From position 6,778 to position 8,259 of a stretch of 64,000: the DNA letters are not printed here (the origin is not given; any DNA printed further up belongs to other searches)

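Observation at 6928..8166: Transposon cargo: MerR-HTH fused to a class I SAM methyltransferase, with its own MerR-type 19-bp-spacer promoter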

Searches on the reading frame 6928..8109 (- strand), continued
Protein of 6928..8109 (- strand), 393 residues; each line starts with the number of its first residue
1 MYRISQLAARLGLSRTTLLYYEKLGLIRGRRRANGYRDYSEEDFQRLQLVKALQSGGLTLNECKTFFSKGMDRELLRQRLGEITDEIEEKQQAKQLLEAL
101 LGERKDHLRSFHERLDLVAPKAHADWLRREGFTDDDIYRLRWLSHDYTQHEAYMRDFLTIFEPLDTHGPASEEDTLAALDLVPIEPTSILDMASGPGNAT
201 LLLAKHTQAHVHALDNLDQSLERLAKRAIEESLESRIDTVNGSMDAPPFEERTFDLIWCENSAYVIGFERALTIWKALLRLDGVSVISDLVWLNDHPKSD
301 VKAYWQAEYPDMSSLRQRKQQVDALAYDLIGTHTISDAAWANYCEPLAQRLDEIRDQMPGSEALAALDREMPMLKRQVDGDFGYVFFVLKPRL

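Call 15: find_related_loci(query=A1, collection=genome_contigs, flank=6000)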
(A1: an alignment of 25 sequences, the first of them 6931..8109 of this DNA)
Query A1 (393 aa) in genome_contigs; peptide patterns used: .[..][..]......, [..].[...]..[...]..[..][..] (x = any residue, [..] = any of these).
599 stretches matched a pattern (row limit reached: there are more); 586 encode a relative of the query (tblastn E <= 1e-3); the best 80 are kept; 80 distinct loci.
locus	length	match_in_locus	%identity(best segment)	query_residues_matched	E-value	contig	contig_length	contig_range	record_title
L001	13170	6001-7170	52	1-391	2e-128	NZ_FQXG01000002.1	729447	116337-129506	Ferrimonas marina strain DSM 16917, whole genome shotgun sequence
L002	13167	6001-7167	50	1-390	1e-124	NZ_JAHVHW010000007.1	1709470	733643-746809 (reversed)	Ferrimonas balearica strain DP5N7-6 DP5N7-6_ctg0001, whole genome shotgun sequence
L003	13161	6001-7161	48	1-390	1e-123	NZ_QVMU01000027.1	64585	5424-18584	Vibrio sinensis strain BEI233 scaffold_26, whole genome shotgun sequence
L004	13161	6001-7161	50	1-390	2e-123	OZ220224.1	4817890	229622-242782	MAG: uncultured Kistimonas sp. isolate 85cdd03d-db34-4338-bc11-e7a22193d3ac genome assembly, chromosome: 1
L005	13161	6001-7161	49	1-390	4e-123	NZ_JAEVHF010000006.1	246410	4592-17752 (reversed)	Kistimonas asteriae strain KMD 001 NODE_6_length_246410_cov_37.0741, whole genome shotgun sequence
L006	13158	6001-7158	48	2-390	6e-123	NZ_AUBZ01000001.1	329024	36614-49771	Aliagarivorans taiwanensis DSM 22990 G462DRAFT_scaffold00001.1_C, whole genome shotgun sequence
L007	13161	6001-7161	49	1-390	9e-123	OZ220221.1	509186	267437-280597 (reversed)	MAG: uncultured Kistimonas sp. isolate e62b7baa-360e-4d83-a82e-00d00317f5d4 genome assembly, chromosome: 24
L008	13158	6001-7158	47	2-390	9e-122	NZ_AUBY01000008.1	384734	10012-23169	Aliagarivorans marinus DSM 23064 G461DRAFT_scaffold00004.4_C, whole genome shotgun sequence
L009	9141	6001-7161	49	1-390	5e-122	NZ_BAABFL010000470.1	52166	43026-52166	Kistimonas scapharcae strain JCM 17805 sequence470, whole genome shotgun sequence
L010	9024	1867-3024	50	2-390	2e-121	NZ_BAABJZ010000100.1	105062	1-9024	Ferrimonas pelagia strain JCM 18401 sequence100, whole genome shotgun sequence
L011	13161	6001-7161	47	1-390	4e-121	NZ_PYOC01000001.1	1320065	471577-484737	Photobacterium indicum strain ATCC 19614 CFSAN065445_1, whole genome shotgun sequence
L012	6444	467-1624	50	2-390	7e-121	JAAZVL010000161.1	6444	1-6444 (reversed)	MAG: Marinobacter sp. isolate KhW_metabat.15 KhW_C3890, whole genome shotgun sequence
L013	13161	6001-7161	48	1-390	1e-120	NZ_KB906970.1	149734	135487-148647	Psychromonas ossibalaenae ATCC BAA-1528 strain JAMM 0738 G327DRAFT_scaffold00004.4, whole genome shotgun sequence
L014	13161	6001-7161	47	1-390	1e-120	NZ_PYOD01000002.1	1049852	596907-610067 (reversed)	Photobacterium profundum strain ATCC BAA-1252 CFSAN065444_2, whole genome shotgun sequence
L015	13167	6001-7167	48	1-392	1e-120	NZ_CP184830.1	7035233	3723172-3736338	Endozoicomonas sp. ALC020 chromosome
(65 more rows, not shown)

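Call 20: find_encoding_contigs(protein=P0002, flank=6000, max_places=4)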
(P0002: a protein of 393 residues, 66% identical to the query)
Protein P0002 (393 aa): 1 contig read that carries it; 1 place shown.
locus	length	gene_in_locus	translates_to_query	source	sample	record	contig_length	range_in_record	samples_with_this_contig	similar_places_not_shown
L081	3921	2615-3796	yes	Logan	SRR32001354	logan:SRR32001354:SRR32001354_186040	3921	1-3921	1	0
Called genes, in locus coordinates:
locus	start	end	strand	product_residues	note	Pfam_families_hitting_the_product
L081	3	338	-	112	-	?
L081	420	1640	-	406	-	PF13527:Acetyltransf_9, PF00583:Acetyltransf_1 (faint), PF13508:Acetyltransf_7 (weak), PF17668:Acetyltransf_17, PF13530:SCP2_2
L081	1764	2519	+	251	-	PF00881:Nitroreductase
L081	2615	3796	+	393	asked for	PF00376:MerR, PF13411:MerR_1, PF13489:Methyltransf_23 (weak), PF13847:Methyltransf_31, PF08241:Methyltransf_11, PF08242:Methyltransf_12 (weak), PF13649:Methyltransf_25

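Call 21: find_encoding_contigs(protein=P0003, flank=8000, max_places=4)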
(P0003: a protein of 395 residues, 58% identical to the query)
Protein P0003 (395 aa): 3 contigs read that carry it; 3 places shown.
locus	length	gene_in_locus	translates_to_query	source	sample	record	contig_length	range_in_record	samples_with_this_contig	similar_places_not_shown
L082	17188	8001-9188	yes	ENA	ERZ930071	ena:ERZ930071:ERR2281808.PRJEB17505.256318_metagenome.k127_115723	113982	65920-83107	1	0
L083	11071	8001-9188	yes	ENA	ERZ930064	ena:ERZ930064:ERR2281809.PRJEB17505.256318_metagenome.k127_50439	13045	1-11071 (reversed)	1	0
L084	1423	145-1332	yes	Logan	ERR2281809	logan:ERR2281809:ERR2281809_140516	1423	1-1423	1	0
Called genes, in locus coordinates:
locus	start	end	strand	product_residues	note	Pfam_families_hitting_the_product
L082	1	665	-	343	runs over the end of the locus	PF07719:TPR_2 (faint)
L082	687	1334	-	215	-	PF00239:Resolvase, PF13556:HTH_30 (weak)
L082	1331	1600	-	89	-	-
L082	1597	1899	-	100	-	-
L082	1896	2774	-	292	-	-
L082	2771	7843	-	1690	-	PF02384:N6_Mtase, PF07669:Eco57I, PF00176:SNF2-rel_dom, PF04851:ResIII (weak), PF28555:Helicase_dom, PF00176:SNF2-rel_dom (weak), PF00271:Helicase_C (weak)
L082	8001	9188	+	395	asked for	PF00376:MerR, PF13411:MerR_1, PF13489:Methyltransf_23 (weak), PF13847:Methyltransf_31, PF08241:Methyltransf_11, PF08242:Methyltransf_12 (weak), PF13649:Methyltransf_25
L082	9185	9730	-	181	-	PF05724:TPMT (weak), PF13489:Methyltransf_23, PF03848:TehB, PF13847:Methyltransf_31, PF08241:Methyltransf_11, PF08242:Methyltransf_12, PF13649:Methyltransf_25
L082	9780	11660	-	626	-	-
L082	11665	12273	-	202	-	-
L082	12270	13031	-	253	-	-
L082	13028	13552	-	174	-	-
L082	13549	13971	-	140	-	-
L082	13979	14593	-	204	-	-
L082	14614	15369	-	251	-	-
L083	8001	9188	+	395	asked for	PF00376:MerR, PF13411:MerR_1, PF13489:Methyltransf_23 (weak), PF13847:Methyltransf_31, PF08241:Methyltransf_11, PF08242:Methyltransf_12 (weak), PF13649:Methyltransf_25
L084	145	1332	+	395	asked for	PF00376:MerR, PF13411:MerR_1, PF13489:Methyltransf_23 (weak), PF13847:Methyltransf_31, PF08241:Methyltransf_11, PF08242:Methyltransf_12 (weak), PF13649:Methyltransf_25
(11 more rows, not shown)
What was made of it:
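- The homologue P0003 lies next to a large N6-methyltransferase/helicase defence-type gene (call 21).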

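Call 22: predict_structure(alignment_id=A1)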
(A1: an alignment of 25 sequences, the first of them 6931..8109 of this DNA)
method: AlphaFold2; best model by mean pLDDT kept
length: 393 residues; sequences in the alignment: 25
mean_pLDDT: 92.7   pTM: 0.76
mean pLDDT of the five models: 92.7, 92.5, 92.1, 91.6, 90.8
residues with pLDDT >= 90: 305; 70-90: 88; 50-70: 0; < 50: 0
segments of 3 or more residues with pLDDT < 50: none
pLDDT, mean of each block of 10 residues (from residue 1): 95 95 94 93 95 91 91 90 93 89 81 85 91 87 83 93 88 96 98 93 97 94 96 98 93 97 86 96 96 95 91 95 97 95 94 93 93 94 97 91
secondary structure, 60 per line:
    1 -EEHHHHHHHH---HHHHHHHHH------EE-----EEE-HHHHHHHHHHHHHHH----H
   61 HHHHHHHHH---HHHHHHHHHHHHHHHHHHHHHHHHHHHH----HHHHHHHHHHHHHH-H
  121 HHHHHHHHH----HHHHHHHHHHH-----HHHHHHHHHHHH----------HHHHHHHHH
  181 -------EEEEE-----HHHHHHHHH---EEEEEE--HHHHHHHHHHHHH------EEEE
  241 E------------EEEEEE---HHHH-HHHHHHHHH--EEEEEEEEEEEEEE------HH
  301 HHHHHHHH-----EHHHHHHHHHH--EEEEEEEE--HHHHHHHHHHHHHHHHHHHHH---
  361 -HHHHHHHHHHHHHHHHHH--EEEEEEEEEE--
elements in order: H4-11 H15-23 E37-39 H41-55 H60-69 H73-100 H105-118 H120-129 H134-144 H150-161 H172-180 E188-192 H198-206 E210-215 H218-230 E237-241 E254-259 H263-266 H268-276 E279-292 H299-308 H315-324 E327-334 H337-357 H362-379 E382-391
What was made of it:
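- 6928..8109 (-): MerR-methyltransferase fusion gene, 393 aa plus stop. AlphaFold2 model with mean pLDDT 92.7 (call 22).
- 7810..7893 (-): Long helix, aa 73-100; presumed MerR-type dimerisation coiled coil. The AlphaFold2 model shows one helix over aa 73-100 (call 22).
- On MerR family of transcriptional regulators: The AlphaFold2 model has a single helix over aa 73-100 with pLDDT of about 90 (call 22).
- On Class I (Rossmann-fold) SAM-dependent methyltransferases: High-confidence model (call 22).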

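Call 24: search_solved_structures(query=A1, max_evalue=0.001, show_alignments=2)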
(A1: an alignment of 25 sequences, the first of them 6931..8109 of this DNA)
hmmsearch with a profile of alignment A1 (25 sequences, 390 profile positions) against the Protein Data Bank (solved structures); distinct sequences matched with E-value up to 0.001: 117 (the best 60 are shown).
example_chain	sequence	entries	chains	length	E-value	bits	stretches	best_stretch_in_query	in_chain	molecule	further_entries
3t7r_A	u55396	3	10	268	5.6e-52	180.3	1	158-388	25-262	Putative methyltransferase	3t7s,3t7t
3e7p_A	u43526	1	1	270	6.1e-52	180.2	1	158-388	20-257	Putative methyltransferase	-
3kkz_A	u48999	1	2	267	1.6e-51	178.8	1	148-388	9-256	uncharacterized protein Q5LES9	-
3svz_A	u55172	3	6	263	1.9e-46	162.1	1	155-388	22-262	Putative methyltransferase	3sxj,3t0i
3f4k_A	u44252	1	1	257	2.2e-46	161.9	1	155-388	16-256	Putative methyltransferase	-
5wp5_A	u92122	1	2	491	4.8e-17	65.3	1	174-355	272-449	Phosphomethylethanolamine N-methyltransferase 2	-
3bus_A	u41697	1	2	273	1.1e-15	60.8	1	176-303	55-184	Methyltransferase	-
5wp4_A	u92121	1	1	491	1.9e-15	60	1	173-356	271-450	Phosphoethanolamine N-methyltransferase 1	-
4ua1_A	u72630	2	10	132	2.1e-15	59.9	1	2-74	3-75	Regulatory protein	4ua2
6uv6_A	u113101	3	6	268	1e-13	54.4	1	175-302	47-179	D-glucose O-methyltransferase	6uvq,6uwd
5gm1_A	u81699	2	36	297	1.2e-13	54.1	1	181-300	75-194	O-methylransferase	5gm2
8zc8_A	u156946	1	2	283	1.7e-12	50.3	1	184-358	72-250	MitM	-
21zq_A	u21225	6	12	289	1.8e-12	50.3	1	184-358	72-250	MitM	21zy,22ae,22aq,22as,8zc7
3mgg_A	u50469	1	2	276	4.1e-12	49.1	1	180-285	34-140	Methyltransferase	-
3qao_A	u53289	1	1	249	8e-12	48.1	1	3-100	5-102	MerR-like transcriptional regulator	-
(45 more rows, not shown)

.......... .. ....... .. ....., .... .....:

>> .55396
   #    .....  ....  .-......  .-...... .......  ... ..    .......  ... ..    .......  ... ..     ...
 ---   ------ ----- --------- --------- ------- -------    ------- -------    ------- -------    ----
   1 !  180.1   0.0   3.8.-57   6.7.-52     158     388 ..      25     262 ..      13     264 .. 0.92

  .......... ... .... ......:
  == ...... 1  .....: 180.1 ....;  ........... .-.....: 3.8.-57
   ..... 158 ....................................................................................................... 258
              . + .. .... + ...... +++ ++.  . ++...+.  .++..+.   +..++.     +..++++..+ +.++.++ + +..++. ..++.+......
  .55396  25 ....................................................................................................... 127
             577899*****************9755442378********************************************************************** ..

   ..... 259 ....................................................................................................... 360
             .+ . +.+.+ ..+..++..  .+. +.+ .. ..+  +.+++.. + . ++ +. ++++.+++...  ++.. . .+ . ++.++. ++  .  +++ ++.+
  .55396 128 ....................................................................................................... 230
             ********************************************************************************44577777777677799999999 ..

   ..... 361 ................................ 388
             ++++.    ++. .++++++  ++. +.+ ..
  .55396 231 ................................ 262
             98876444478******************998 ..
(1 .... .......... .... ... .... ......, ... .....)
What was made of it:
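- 7810..7893 (-): A profile of 25 family members aligns with CueR, MtaN and TipAN through this region (call 24).
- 6931..7668 (-): Class I SAM-dependent small-molecule methyltransferase domain (aa 148-393). Family profile against PDB 3t7r/3e7p/3kkz, E about 6e-52 (call 24).
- On BVU_3255/BT_2972-type small-molecule methyltransferases: The family profile matches positions 148-388 against nearly the whole chains, E 6e-52 to 2e-46 (call 24).
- A family profile matches SAM- and SAH-bound crystal structures (3t7r/3t7s/3t7t, 3svz/3sxj/3t0i, 3kkz), E 6e-52 to 2e-46 (call 24).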

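Call 25: fold_search(model_id=the predicted structure, library=pdb)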
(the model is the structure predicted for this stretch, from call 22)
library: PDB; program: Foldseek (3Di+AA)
matches with E <= 10: 1967; with E <= 0.001: 1550
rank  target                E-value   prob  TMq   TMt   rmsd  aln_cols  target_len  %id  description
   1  3kkz_A                6.7e-21  1.00  0.58  0.88   2.1       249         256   26  Crystal structure of the Q5LES9_BACFN protein from Bacteroides fragilis. Northeast Structural Genomics Consortium Targ (released 2009-11-24)
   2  3t7s_B                7.1e-21  1.00  0.56  0.90   2.3       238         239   28  Crystal structure of complex of SAM and BVU_3255, a methyltransferase from Bacteroides vulgatus ATCC 8482 (released 2011-10-12)
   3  3e7p                  7.9e-21  1.00  0.58  0.89   2.1       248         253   27  CRYSTAL STRUCTURE OF of putative methyltransferase from Bacteroides vulgatus ATCC 8482 (released 2008-09-02)
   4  3t7r_A                1.2e-20  1.00  0.58  0.90   2.1       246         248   28  Crystal structure of apo BVU_3255, a methyltransferase from Bacteroides vulgatus ATCC 8482 (released 2011-10-12)
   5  3kkz_B                1.4e-20  1.00  0.56  0.87   2.6       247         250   27  Crystal structure of the Q5LES9_BACFN protein from Bacteroides fragilis. Northeast Structural Genomics Consortium Targ (released 2009-11-24)
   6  3t7s_C                1.6e-20  1.00  0.56  0.88   2.4       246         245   28  Crystal structure of complex of SAM and BVU_3255, a methyltransferase from Bacteroides vulgatus ATCC 8482 (released 2011-10-12)
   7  3t7s_A                2.8e-20  1.00  0.56  0.87   2.5       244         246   28  Crystal structure of complex of SAM and BVU_3255, a methyltransferase from Bacteroides vulgatus ATCC 8482 (released 2011-10-12)
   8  3t7t_C                5.1e-19  1.00  0.53  0.87   2.5       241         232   27  Crystal structure of complex of SAH and BVU_3255, a methyltransferase from Bacteroides vulgatus ATCC 8482 (released 2011-10-12)
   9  3t7s_D                7.6e-19  1.00  0.53  0.87   2.6       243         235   28  Crystal structure of complex of SAM and BVU_3255, a methyltransferase from Bacteroides vulgatus ATCC 8482 (released 2011-10-12)
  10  3f4k                  8.0e-19  1.00  0.56  0.85   2.6       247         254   23  Crystal structure of a probable methyltransferase from Bacteroides thetaiotaomicron. Northeast Structural Genomics targe (released 2008-11-25)
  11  3svz_A                7.8e-18  1.00  0.57  0.89   2.3       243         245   23  Crystal structure of apo BT_2972, a methyltransferase from Bacteroides thetaiotaomicron (released 2011-09-07)
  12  3bus_B                3.9e-17  1.00  0.49  0.76   3.1       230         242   19  Crystal Structure of RebM (released 2008-03-25)
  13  6uv6_C                8.1e-17  1.00  0.50  0.72   4.7       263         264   18  AtmM with bound rebeccamycin analogue (released 2020-11-25)
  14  6uv6_A                1.2e-16  1.00  0.49  0.70   3.1       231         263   19  AtmM with bound rebeccamycin analogue (released 2020-11-25)
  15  6uvq_A                4.8e-16  1.00  0.48  0.71   3.2       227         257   17  Crystal structure of Apo AtmM (released 2020-11-25)
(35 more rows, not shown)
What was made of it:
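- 6931..7668 (-): Foldseek target TM-score 0.85-0.90 and rmsd 2.1-2.6 A to 3kkz, 3t7s and 3svz (call 25).
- On Class I (Rossmann-fold) SAM-dependent methyltransferases: Foldseek target TM-score 0.85-0.90 to SAM-bound structures (call 25).
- Closest known: BVU_3255, BT_2972 and Q5LES9 methyltransferases of Bacteroides. Same: True homologues of aa 148-393: profile E 6e-52 to 2e-46, 23-28% identity, target TM-score 0.85-0.90 (calls 24, 25).
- Foldseek target TM-scores are 0.85-0.90 (call 25).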

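Call 33: search_dna_similar(query=window:6931-8109:-, collection=plasmids, mode=protein, max_rows=30, max_evalue=1e-20)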
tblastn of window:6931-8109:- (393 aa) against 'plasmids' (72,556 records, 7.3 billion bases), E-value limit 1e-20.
Records with a match: 27; places in all: 27; records where one place covers at least 80% of the query: 19.
Best place of each record, by identity: <60% 27.
By first word of the organism name: Vibrio 6; Proteus 5; Pseudoalteromonas 3; Sinorhizobium 3; Streptomyces 2; Photobacterium 1; Desulfotalea 1; Morganella 1; Providencia 1; Aeromonas 1; and 3 more.
By predicted mobility (MOB-suite, as given by PLSDB): non-mobilizable 22; conjugative 5.
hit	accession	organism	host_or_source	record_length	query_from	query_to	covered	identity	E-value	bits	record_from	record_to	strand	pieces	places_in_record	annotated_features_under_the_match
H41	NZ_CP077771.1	Pseudoalteromonas shioyasakiensis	Haliotis discus hannai,plate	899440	1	390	99%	47.9%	2e-111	365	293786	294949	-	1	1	MerR family transcriptional regulator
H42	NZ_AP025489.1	Vibrio fortis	-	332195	1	389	99%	45.5%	1e-102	340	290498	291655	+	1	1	MerR family transcriptional regulator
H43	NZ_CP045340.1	Vibrio sp. THAF190c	pure culture,Surface of a polyethylene ...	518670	1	389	99%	45.5%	3e-102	338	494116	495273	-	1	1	MerR family transcriptional regulator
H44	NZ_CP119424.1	Photobacterium sp. DA100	-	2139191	1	392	100%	44.4%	1e-97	325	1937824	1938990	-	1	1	none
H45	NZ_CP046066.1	Vibrio sp. THAF191d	pure culture,Surface of a polyethylene ...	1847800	1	390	99%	44.1%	6e-97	323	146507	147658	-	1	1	none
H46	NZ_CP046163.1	Vibrio sp. THAF191c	pure culture,Surface of a polyethylene ...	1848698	1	390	99%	44.1%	6e-97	323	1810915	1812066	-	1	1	none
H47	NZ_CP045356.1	Vibrio sp. THAF64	pure culture,Surface of a sandy ...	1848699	1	390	99%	44.1%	6e-97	323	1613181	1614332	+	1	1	none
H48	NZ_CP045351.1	Vibrio aquimaris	pure culture,Non-filtered water from ...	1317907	1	390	99%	43.7%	2e-99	330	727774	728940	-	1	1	none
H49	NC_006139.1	Desulfotalea psychrophila LSv54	-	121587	1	390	99%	42.8%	8e-91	306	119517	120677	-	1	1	MerR family transcriptional regulator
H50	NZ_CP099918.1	Pseudoalteromonas xiamenensis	Anadara tuberculosa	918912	1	392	100%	42.1%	6e-93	312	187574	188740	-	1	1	none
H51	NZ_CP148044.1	Morganella morganii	water,water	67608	1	392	100%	42.1%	1e-88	299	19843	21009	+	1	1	MerR family transcriptional regulator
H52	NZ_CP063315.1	Proteus vulgaris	Homo sapiens,Rectal swab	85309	1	392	100%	42.1%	1e-88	299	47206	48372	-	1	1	MerR family transcriptional regulator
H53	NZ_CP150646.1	Proteus vulgaris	Pig,tissue sample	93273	1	392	100%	42.1%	1e-88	299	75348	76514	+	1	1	MerR family transcriptional regulator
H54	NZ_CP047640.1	Proteus sp. ZN5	a nose swab sample of swine origin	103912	1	392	100%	42.1%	1e-88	299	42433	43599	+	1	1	MerR family transcriptional regulator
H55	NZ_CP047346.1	Proteus vulgaris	a nose swab sample of swine origin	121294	1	392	100%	42.1%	1e-88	299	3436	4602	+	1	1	MerR family transcriptional regulator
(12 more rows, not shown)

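Call 34: find_encoding_contigs(protein=window:6928-8109:-, flank=10000, max_places=6)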
Protein window:6928-8109:- (393 aa): 5 contigs read that carry it; 3 places shown.
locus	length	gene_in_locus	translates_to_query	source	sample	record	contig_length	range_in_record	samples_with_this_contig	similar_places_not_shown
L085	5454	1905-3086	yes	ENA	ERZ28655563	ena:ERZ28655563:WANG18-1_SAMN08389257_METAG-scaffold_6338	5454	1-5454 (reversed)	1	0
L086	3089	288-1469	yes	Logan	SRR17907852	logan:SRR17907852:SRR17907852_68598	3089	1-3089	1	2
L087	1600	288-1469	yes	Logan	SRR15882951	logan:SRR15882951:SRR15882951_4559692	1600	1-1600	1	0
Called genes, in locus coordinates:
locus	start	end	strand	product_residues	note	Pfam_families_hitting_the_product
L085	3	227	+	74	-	?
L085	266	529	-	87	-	-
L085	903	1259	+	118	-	PF13893:RRM_5 (weak), PF00076:RRM_1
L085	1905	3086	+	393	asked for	PF00376:MerR, PF13411:MerR_1, PF13847:Methyltransf_31, PF08241:Methyltransf_11, PF13649:Methyltransf_25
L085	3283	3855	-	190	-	PF00239:Resolvase, PF02796:HTH_7, PF13384:HTH_23 (weak)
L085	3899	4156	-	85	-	PF01934:HepT-like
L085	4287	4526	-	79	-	PF01909:NTP_transf_2, PF18765:Polbeta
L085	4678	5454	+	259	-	?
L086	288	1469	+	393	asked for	PF00376:MerR, PF13411:MerR_1, PF13847:Methyltransf_31, PF08241:Methyltransf_11, PF13649:Methyltransf_25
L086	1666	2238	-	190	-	PF00239:Resolvase, PF02796:HTH_7, PF13384:HTH_23 (weak)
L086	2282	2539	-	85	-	PF01934:HepT-like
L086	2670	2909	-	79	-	PF01909:NTP_transf_2, PF18765:Polbeta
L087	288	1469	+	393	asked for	PF00376:MerR, PF13411:MerR_1, PF13847:Methyltransf_31, PF08241:Methyltransf_11, PF13649:Methyltransf_25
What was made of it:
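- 6928..8109 (-): The identical protein is called on 5 metagenome contigs (call 34).
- The identical protein is recovered from at least three independent sequencing samples (call 34).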

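Call 35: get_annotated_region(hit=H52, flank=6000)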
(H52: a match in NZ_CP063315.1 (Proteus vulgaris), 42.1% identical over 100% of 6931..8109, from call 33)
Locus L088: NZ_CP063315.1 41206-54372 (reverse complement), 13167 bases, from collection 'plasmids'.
description: Proteus vulgaris strain LC-693 plasmid pLC-693_1, complete sequence
organism: Proteus vulgaris (NCBI taxid 585)
taxonomy: Bacteria; Pseudomonadota; Gammaproteobacteria; Enterobacterales; Morganellaceae; Proteus; Proteus vulgaris
host: -; source: Homo sapiens,Rectal swab; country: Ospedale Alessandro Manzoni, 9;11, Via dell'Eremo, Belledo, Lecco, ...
typing (MOB-suite, as given by PLSDB): non-mobilizable; replicon rep_cluster_1254
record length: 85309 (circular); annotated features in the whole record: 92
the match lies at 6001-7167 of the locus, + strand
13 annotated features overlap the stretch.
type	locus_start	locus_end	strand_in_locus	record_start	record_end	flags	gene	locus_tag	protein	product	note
CDS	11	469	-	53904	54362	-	-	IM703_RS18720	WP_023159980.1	hypothetical protein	-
CDS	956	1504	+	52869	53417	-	-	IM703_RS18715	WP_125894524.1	transglycosylase SLT domain-containing protein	-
CDS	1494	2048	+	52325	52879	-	-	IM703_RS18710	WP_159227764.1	hypothetical protein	-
CDS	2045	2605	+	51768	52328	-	-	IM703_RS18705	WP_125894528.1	FlhC family transcriptional regulator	-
CDS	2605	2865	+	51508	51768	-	-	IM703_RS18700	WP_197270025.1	hypothetical protein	-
CDS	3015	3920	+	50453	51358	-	-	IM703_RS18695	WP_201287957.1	DUF6444 domain-containing protein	-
CDS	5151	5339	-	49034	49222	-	-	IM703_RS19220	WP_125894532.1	hypothetical protein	-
CDS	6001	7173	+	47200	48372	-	-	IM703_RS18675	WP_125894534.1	MerR family transcriptional regulator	-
CDS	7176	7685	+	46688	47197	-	-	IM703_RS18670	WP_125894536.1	N-acetyltransferase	-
CDS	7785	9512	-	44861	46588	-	-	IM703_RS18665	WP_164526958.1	NAD-dependent malic enzyme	-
CDS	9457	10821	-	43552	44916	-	-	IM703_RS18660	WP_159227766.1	adenylosuccinate lyase family protein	-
CDS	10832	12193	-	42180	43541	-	dcuC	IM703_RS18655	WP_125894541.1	C4-dicarboxylate transporter DcuC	GO:0015740 - C4-dicarboxylate transport [Evidence IEA]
CDS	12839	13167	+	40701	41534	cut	-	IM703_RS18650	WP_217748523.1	porin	-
